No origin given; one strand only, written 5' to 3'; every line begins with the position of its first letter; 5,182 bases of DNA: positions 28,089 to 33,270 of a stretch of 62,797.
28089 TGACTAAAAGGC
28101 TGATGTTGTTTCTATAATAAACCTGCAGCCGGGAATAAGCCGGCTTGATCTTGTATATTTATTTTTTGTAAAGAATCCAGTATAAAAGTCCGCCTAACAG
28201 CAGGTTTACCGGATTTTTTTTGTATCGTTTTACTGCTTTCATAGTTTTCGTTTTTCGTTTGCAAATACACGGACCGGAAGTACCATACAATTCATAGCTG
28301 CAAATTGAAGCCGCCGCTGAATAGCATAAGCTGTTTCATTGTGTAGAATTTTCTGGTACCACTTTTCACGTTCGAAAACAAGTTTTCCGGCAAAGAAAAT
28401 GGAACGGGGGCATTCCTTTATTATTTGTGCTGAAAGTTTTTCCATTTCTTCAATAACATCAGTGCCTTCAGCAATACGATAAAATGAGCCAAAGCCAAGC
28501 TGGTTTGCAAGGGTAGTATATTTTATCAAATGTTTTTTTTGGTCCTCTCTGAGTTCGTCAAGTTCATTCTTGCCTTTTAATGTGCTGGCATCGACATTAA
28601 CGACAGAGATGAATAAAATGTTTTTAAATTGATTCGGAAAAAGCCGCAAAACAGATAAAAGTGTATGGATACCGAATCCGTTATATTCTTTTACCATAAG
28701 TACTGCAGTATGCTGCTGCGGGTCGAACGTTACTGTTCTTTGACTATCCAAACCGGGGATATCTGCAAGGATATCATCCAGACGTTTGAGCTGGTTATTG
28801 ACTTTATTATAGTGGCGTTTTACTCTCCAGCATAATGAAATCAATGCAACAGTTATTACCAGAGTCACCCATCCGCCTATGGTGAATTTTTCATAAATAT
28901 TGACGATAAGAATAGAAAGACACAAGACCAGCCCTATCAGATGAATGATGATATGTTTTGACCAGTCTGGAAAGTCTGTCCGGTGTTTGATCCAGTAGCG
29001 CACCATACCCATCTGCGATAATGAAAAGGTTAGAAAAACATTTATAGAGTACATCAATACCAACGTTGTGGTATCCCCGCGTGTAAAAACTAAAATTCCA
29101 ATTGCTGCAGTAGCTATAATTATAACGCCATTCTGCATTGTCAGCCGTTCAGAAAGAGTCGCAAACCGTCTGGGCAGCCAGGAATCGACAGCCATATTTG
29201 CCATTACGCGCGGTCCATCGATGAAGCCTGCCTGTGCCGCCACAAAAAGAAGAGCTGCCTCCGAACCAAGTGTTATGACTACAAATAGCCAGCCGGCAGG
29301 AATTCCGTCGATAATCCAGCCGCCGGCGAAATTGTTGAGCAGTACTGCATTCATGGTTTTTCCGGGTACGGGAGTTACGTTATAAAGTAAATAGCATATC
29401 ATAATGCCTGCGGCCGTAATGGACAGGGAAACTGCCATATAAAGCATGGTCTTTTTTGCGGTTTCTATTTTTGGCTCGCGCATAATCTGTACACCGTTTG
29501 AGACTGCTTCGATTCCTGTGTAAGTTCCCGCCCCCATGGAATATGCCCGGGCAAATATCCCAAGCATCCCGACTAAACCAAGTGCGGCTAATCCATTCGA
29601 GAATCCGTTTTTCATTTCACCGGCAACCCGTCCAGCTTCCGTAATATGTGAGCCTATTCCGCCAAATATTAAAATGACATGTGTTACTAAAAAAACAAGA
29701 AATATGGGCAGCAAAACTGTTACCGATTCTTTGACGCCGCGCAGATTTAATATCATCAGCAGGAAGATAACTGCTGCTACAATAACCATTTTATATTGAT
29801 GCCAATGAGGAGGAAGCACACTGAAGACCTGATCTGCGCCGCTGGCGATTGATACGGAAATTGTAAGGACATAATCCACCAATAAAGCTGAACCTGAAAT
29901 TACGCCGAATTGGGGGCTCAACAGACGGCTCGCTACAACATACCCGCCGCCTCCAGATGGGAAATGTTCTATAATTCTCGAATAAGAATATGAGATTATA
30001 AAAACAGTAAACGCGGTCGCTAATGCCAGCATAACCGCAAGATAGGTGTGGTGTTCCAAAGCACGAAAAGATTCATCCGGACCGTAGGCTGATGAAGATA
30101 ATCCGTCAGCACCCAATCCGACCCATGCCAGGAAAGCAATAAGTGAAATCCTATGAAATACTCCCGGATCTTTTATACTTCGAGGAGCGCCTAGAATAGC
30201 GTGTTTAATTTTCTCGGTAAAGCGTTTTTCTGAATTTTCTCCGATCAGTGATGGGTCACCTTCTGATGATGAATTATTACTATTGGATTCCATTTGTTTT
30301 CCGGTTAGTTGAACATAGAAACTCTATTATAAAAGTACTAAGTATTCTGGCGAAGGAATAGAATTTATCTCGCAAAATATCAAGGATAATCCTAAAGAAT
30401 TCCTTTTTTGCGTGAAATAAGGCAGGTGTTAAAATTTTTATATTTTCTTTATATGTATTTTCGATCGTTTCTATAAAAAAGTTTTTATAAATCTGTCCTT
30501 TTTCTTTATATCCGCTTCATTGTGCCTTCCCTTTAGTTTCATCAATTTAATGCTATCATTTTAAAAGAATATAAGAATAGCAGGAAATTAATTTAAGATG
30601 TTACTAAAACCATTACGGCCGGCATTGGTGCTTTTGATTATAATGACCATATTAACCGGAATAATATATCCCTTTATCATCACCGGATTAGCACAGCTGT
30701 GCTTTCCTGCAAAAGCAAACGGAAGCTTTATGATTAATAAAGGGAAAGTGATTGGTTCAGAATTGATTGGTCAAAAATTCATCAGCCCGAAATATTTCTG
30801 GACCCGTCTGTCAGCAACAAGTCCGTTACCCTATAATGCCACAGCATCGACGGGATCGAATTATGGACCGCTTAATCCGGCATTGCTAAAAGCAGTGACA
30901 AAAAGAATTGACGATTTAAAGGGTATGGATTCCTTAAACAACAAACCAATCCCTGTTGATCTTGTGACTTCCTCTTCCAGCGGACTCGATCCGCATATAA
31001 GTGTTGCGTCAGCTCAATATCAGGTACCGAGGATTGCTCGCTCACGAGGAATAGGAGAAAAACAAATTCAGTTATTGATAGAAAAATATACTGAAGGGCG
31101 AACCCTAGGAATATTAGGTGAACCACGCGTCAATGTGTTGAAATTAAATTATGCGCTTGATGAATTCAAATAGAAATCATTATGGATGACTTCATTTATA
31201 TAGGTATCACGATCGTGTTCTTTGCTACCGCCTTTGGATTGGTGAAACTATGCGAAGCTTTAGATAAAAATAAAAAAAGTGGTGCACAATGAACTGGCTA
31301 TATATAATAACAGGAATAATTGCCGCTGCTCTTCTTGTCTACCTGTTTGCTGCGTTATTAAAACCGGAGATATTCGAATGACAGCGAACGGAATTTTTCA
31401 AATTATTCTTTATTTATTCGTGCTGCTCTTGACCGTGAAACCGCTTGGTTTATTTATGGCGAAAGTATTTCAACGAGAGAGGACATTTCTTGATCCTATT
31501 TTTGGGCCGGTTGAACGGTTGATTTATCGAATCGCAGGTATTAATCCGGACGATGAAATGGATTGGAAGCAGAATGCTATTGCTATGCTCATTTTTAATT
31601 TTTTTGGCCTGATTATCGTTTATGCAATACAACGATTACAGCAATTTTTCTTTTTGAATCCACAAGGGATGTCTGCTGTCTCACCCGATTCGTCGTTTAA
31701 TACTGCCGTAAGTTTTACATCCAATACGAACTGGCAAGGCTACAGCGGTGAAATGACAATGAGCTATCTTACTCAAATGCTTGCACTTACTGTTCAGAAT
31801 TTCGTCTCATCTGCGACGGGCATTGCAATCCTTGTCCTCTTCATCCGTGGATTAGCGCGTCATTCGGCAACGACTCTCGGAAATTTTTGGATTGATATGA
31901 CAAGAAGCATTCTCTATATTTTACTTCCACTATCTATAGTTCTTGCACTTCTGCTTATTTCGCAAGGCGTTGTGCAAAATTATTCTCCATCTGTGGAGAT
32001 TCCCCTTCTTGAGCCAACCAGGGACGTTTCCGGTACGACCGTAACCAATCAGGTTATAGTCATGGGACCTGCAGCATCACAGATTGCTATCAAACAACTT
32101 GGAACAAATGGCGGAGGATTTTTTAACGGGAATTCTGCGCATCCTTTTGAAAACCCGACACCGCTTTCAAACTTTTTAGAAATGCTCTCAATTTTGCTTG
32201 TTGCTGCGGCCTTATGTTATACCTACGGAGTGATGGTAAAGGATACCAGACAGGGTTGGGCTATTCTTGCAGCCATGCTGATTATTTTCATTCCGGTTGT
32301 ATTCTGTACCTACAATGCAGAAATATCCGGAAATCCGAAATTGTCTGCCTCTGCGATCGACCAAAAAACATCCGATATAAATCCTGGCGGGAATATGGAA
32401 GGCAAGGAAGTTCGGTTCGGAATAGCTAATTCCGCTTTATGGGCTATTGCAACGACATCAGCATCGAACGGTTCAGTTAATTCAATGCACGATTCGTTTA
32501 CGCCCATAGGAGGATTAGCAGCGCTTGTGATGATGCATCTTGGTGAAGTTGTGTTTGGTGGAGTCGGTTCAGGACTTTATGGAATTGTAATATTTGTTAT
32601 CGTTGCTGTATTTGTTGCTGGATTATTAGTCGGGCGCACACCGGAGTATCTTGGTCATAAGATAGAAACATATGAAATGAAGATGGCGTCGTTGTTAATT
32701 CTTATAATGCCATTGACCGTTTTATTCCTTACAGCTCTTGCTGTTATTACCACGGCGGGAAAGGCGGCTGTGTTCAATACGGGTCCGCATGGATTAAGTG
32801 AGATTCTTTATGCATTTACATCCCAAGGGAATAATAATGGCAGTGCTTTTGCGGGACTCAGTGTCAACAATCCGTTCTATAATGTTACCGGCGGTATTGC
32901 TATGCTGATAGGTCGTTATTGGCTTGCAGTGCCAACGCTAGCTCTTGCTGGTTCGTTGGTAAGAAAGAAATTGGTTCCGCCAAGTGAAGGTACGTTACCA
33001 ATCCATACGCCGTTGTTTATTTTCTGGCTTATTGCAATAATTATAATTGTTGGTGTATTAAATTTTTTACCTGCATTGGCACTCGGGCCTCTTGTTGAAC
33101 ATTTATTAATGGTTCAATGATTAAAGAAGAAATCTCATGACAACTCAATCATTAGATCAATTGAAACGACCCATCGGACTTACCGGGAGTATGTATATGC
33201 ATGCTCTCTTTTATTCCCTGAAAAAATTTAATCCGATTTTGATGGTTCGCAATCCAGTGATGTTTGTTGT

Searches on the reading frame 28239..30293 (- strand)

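Call 40: search_protein_families(library=pfam, proteins=[window:28239-30293:-], max_evalue=0.00001)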
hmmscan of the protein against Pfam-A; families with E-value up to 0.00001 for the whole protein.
window:28239-30293:- (684 aa): 2 families
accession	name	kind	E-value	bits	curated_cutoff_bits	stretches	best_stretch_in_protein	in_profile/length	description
PF13520.12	AA_permease_2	-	2.9e-24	86.2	27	1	85-485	32-424/427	Amino acid permease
PF00324.27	AA_permease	-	5.5e-08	32.4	24.6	1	87-489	31-454/470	Amino acid permease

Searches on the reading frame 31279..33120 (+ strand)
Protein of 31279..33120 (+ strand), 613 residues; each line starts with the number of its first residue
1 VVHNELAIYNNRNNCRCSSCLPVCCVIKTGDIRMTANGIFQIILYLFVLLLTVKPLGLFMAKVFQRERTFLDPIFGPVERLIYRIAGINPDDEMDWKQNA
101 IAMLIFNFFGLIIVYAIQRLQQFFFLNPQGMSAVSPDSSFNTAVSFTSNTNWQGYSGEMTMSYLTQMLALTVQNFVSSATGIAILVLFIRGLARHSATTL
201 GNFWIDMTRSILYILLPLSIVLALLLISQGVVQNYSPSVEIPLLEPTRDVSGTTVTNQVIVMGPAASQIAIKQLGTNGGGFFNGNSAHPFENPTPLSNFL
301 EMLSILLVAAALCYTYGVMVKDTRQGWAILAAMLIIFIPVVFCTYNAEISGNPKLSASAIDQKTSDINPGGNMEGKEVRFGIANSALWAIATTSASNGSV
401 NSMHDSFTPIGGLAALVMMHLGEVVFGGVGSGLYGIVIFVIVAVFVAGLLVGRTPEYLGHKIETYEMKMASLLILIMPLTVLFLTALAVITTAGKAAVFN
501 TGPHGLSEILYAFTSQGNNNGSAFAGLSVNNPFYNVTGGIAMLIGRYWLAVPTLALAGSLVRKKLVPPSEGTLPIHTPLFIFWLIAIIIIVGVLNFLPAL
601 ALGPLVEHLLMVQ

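Call 40: search_protein_families(library=pfam, proteins=[window:31279-33120:+], max_evalue=0.00001)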
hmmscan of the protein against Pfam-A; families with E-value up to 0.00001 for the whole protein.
window:31279-33120:+ (613 aa): 1 family
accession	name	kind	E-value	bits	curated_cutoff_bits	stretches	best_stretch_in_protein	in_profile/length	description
PF03814.21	KdpA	-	8.9e-240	797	22.6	1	44-609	2-548/548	Potassium-transporting ATPase A subunit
